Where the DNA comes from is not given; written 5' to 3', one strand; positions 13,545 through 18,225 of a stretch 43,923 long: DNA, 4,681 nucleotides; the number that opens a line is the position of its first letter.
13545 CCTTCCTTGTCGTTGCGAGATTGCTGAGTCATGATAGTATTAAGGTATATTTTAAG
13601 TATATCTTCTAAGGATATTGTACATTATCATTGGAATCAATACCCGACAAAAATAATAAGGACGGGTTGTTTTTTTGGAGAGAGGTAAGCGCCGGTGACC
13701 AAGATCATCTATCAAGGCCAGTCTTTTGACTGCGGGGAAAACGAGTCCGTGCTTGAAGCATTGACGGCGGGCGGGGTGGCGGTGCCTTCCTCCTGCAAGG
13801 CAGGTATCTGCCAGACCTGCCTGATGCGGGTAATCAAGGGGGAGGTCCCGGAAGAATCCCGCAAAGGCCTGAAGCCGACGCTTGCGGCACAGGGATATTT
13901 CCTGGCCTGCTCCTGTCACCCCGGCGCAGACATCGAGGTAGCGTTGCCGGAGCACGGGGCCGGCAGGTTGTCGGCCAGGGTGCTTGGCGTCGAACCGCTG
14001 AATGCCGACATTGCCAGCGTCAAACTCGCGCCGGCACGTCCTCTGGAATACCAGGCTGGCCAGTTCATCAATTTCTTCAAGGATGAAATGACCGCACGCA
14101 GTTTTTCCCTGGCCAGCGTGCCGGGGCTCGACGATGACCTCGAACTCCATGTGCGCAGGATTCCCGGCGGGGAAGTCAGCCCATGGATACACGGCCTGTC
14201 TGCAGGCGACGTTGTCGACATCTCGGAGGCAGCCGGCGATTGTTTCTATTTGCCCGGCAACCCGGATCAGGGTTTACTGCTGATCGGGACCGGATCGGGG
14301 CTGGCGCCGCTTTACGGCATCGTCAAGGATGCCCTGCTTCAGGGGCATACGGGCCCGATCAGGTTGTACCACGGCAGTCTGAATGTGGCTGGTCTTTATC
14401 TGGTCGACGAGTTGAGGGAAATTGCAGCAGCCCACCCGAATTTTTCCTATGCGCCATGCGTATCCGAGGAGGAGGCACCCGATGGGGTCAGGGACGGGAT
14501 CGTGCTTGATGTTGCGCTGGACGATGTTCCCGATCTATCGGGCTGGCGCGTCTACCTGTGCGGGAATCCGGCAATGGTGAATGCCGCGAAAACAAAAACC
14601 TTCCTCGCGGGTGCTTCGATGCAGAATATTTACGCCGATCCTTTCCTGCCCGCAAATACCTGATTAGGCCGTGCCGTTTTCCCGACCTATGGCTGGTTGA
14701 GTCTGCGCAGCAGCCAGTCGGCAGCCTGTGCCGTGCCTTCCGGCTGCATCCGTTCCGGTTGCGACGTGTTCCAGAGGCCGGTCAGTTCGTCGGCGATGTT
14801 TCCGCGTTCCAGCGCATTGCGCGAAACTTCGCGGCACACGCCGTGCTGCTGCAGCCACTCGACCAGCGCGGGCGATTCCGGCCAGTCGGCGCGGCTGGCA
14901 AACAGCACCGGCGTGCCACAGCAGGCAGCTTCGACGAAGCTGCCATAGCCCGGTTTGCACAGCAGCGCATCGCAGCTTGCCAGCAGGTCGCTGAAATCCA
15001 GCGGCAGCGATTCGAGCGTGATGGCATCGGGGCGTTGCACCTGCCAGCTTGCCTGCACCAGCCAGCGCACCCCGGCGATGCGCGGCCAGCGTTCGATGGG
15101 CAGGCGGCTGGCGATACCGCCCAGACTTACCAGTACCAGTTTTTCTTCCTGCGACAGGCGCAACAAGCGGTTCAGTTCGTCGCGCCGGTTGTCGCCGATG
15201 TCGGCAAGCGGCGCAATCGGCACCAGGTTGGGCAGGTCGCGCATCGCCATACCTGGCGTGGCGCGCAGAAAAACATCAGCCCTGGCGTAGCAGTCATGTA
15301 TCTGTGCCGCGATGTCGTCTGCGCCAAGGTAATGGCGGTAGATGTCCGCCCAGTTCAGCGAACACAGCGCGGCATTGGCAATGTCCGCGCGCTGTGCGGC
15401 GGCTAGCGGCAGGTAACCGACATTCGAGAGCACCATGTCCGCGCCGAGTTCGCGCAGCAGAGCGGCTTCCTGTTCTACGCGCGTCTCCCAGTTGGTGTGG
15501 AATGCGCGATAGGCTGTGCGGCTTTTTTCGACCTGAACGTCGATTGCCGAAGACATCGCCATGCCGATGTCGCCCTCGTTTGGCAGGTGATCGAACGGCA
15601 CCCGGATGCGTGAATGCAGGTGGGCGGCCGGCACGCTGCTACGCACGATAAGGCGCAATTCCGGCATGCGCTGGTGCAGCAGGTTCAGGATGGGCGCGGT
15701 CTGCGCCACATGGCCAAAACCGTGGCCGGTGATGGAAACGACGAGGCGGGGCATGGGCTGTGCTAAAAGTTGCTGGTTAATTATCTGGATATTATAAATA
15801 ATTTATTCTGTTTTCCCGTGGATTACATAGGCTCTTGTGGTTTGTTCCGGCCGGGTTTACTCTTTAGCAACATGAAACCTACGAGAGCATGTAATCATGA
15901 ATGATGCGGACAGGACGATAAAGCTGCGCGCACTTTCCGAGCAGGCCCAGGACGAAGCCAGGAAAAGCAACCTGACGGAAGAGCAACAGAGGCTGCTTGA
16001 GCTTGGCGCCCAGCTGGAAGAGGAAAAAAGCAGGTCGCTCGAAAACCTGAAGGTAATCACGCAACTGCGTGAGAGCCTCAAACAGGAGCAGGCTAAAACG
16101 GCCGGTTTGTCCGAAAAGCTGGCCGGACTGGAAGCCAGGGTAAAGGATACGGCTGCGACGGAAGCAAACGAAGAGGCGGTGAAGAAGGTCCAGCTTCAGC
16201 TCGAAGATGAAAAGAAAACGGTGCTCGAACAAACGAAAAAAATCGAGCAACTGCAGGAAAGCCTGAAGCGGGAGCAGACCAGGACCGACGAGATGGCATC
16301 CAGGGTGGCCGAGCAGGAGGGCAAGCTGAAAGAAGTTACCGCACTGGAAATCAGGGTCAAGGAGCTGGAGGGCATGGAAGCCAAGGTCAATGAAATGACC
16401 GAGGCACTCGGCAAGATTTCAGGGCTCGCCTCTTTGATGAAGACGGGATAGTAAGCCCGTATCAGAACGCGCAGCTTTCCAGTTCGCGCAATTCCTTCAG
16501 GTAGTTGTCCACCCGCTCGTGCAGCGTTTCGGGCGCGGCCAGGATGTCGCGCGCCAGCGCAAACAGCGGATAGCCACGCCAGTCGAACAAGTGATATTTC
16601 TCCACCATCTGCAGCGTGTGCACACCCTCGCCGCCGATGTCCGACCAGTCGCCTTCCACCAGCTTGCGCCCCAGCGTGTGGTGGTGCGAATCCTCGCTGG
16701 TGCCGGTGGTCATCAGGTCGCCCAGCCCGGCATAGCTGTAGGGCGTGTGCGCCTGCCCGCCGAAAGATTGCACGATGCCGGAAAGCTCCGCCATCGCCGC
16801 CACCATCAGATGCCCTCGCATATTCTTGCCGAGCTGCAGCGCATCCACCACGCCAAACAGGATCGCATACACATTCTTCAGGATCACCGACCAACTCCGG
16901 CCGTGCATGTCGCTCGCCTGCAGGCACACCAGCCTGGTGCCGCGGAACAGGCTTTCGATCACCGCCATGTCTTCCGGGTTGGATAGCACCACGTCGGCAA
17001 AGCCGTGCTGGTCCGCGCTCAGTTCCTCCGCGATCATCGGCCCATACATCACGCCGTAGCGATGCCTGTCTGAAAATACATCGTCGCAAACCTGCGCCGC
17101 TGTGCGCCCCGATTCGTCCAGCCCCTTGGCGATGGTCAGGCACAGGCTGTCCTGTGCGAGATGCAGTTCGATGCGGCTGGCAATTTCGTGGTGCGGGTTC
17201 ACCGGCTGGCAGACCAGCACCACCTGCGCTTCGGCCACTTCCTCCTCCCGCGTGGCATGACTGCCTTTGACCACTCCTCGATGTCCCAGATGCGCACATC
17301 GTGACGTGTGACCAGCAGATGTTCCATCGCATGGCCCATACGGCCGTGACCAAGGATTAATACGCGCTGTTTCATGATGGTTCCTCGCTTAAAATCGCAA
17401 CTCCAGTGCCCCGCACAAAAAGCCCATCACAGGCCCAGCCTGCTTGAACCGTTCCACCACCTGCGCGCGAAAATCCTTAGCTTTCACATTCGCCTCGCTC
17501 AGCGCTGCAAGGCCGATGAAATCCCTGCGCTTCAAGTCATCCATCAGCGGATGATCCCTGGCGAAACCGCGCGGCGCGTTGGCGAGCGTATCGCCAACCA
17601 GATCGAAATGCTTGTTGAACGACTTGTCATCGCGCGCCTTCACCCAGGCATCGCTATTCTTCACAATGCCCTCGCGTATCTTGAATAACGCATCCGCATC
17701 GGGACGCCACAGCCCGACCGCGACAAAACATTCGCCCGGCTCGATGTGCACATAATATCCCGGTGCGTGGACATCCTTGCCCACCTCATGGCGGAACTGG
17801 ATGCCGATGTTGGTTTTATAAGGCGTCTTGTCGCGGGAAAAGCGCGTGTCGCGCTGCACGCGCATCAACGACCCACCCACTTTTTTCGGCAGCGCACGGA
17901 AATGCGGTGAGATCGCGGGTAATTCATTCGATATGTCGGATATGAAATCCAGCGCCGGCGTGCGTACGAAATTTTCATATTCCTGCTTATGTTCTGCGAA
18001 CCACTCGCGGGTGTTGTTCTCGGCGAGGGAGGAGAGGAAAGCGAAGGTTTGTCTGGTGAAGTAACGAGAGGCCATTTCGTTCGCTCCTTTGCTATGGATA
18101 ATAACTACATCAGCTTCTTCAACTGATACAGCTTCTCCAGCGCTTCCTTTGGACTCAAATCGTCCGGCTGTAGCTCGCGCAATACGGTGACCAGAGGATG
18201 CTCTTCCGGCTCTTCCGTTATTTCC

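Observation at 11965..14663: Candidate split NO dioxygenase: stand-alone trHbN plus a separately encoded Fdx-FAD-NAD(P)H reductase under a shared operator type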

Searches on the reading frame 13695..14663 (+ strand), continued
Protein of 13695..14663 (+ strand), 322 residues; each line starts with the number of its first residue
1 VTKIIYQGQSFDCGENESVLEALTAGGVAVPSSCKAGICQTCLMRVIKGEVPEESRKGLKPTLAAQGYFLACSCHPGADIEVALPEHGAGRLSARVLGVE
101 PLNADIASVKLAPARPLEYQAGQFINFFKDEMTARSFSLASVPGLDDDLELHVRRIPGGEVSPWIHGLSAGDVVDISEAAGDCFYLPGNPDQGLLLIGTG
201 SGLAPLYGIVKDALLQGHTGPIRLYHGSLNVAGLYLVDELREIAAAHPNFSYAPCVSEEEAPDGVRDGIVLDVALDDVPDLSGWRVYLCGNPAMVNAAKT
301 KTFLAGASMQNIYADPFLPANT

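Call 81: fold_search(model_id=the predicted structure, library=pdb)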
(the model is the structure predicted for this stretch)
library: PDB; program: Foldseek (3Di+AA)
matches with E <= 10: 1163; with E <= 0.001: 324
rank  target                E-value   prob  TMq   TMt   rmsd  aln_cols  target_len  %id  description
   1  5ogx                  2.6e-29  1.00  0.65  0.63   9.6       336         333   35  Crystal structure of Amycolatopsis cytochrome P450 reductase GcoB. (released 2018-07-04)
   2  7c3a_C                4.9e-23  1.00  0.61  0.60  10.3       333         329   25  Ferredoxin reductase in carbazole 1,9a-dioxygenase (released 2021-05-26)
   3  4wqm                  6.2e-23  1.00  0.60  0.59  10.7       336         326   22  Structure of the toluene 4-monooxygenase NADH oxidoreductase T4moF, K270S K271S variant (released 2015-09-09)
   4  7c3b_C                6.7e-22  1.00  0.60  0.58  10.6       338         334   24  Ferredoxin reductase in carbazole 1,9a-dioxygenase (FAD apo form) (released 2021-05-26)
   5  1krh_A                9.6e-22  1.00  0.60  0.58   9.5       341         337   24  X-ray Structure of Benzoate Dioxygenase Reductase (released 2002-05-15)
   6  8a1x_F                5.7e-21  1.00  0.58  0.48   9.2       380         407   22  Sodium pumping NADH-quinone oxidoreductase with inhibitor DQA (released 2023-06-14)
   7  8ad0_F                6.9e-21  1.00  0.60  0.49   8.5       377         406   22  X-ray structure of Na+-NQR from Vibrio cholerae in different conformation at 3.1 A (released 2023-07-12)
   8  7c3a_B                9.2e-21  1.00  0.60  0.58  10.6       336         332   24  Ferredoxin reductase in carbazole 1,9a-dioxygenase (released 2021-05-26)
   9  8a1t_F                1.2e-20  1.00  0.58  0.48   9.0       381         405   21  Sodium pumping NADH-quinone oxidoreductase (released 2023-06-14)
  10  7c3a_A                2.4e-20  1.00  0.59  0.59  10.5       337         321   22  Ferredoxin reductase in carbazole 1,9a-dioxygenase (released 2021-05-26)
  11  8a1v_F                7.0e-20  1.00  0.59  0.49   9.2       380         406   22  Sodium pumping NADH-quinone oxidoreductase with substrate Q2 (released 2023-06-14)
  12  7xk3_F                8.9e-20  1.00  0.59  0.48   9.4       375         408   22  Cryo-EM structure of Na+-pumping NADH-ubiquinone oxidoreductase from Vibrio cholerae, state 1 (released 2022-07-20)
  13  7c3b_A                8.9e-20  1.00  0.58  0.58  10.5       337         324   23  Ferredoxin reductase in carbazole 1,9a-dioxygenase (FAD apo form) (released 2021-05-26)
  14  8acw_F                4.2e-19  1.00  0.59  0.48   9.3       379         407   22  X-ray structure of Na+-NQR from Vibrio cholerae at 3.4 A resolution (released 2023-07-12)
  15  7c3b_B                7.1e-19  1.00  0.54  0.56  10.8       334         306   23  Ferredoxin reductase in carbazole 1,9a-dioxygenase (FAD apo form) (released 2021-05-26)
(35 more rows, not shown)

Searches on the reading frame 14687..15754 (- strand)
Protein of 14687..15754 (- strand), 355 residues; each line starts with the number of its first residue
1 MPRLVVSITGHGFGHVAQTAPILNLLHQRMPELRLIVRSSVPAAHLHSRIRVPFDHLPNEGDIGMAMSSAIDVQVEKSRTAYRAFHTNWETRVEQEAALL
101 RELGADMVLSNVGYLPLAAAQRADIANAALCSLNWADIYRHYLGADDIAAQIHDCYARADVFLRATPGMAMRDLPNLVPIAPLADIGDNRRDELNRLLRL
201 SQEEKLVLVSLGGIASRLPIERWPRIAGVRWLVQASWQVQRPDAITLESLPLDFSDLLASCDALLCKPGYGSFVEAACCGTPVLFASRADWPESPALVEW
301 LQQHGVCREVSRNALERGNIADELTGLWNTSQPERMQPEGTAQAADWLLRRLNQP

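Call 3: search_protein_families(library=pfam, proteins=[window:14687-15754:-], max_evalue=0.01)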
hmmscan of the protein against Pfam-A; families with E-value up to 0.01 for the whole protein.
window:14687-15754:- (355 aa): 0 families

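Call 4: search_protein_families(library=ncbifam, proteins=[window:14687-15754:-], max_evalue=0.01)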
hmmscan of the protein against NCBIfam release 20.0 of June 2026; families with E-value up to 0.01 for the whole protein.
window:14687-15754:- (355 aa): 1 family
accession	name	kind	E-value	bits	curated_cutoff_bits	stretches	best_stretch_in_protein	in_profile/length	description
TIGR00661.1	MJ1255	subfamily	0.00013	21.4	195.9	0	3-121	1-110/321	MJ1255/VC2487 family glycosyltransferase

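Call 73: search_protein_families(library=ncbifam, proteins=[window:14687-15754:-], max_evalue=0.001)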
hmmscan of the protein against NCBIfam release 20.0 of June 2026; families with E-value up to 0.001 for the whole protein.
window:14687-15754:- (355 aa): 1 family
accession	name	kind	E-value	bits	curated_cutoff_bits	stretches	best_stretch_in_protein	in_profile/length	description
TIGR00661.1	MJ1255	subfamily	0.00013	21.4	195.9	0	3-121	1-110/321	MJ1255/VC2487 family glycosyltransferase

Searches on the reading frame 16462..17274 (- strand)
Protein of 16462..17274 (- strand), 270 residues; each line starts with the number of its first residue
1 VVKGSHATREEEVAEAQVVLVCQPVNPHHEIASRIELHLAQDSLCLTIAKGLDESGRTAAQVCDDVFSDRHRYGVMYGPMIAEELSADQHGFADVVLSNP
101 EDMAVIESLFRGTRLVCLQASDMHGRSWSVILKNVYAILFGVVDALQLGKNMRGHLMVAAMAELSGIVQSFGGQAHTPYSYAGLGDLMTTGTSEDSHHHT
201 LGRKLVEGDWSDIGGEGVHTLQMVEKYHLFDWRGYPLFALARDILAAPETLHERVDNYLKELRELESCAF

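Call 56: search_protein_families(library=pfam, proteins=[window:16462-17274:-], max_evalue=0.001)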
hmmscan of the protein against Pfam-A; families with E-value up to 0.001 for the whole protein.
window:16462-17274:- (270 aa): 2 families
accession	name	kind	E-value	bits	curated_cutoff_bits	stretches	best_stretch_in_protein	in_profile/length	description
PF07479.19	NAD_Gly3P_dh_C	-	2.8e-21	76.7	25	1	122-226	1-112/142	NAD-dependent glycerol-3-phosphate dehydrogenase C-terminus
PF01210.29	NAD_Gly3P_dh_N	-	3.4e-07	30.8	23.1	1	10-90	64-145/158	NAD-dependent glycerol-3-phosphate dehydrogenase N-terminus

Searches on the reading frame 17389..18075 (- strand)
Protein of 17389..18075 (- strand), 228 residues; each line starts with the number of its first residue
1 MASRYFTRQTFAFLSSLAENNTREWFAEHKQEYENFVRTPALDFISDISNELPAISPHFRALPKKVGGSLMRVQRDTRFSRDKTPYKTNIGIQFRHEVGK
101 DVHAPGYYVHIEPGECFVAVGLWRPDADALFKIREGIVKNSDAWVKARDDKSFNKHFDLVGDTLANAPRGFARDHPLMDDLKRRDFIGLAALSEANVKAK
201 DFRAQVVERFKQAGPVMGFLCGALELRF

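Call 56: search_protein_families(library=pfam, proteins=[window:17389-18075:-], max_evalue=0.001)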
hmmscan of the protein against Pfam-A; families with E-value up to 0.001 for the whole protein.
window:17389-18075:- (228 aa): 1 family
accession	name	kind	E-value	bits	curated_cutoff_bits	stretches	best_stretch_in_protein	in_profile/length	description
PF09365.15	DUF2461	-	4.8e-65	219.8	22.8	1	9-219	1-208/208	Conserved hypothetical protein (DUF2461)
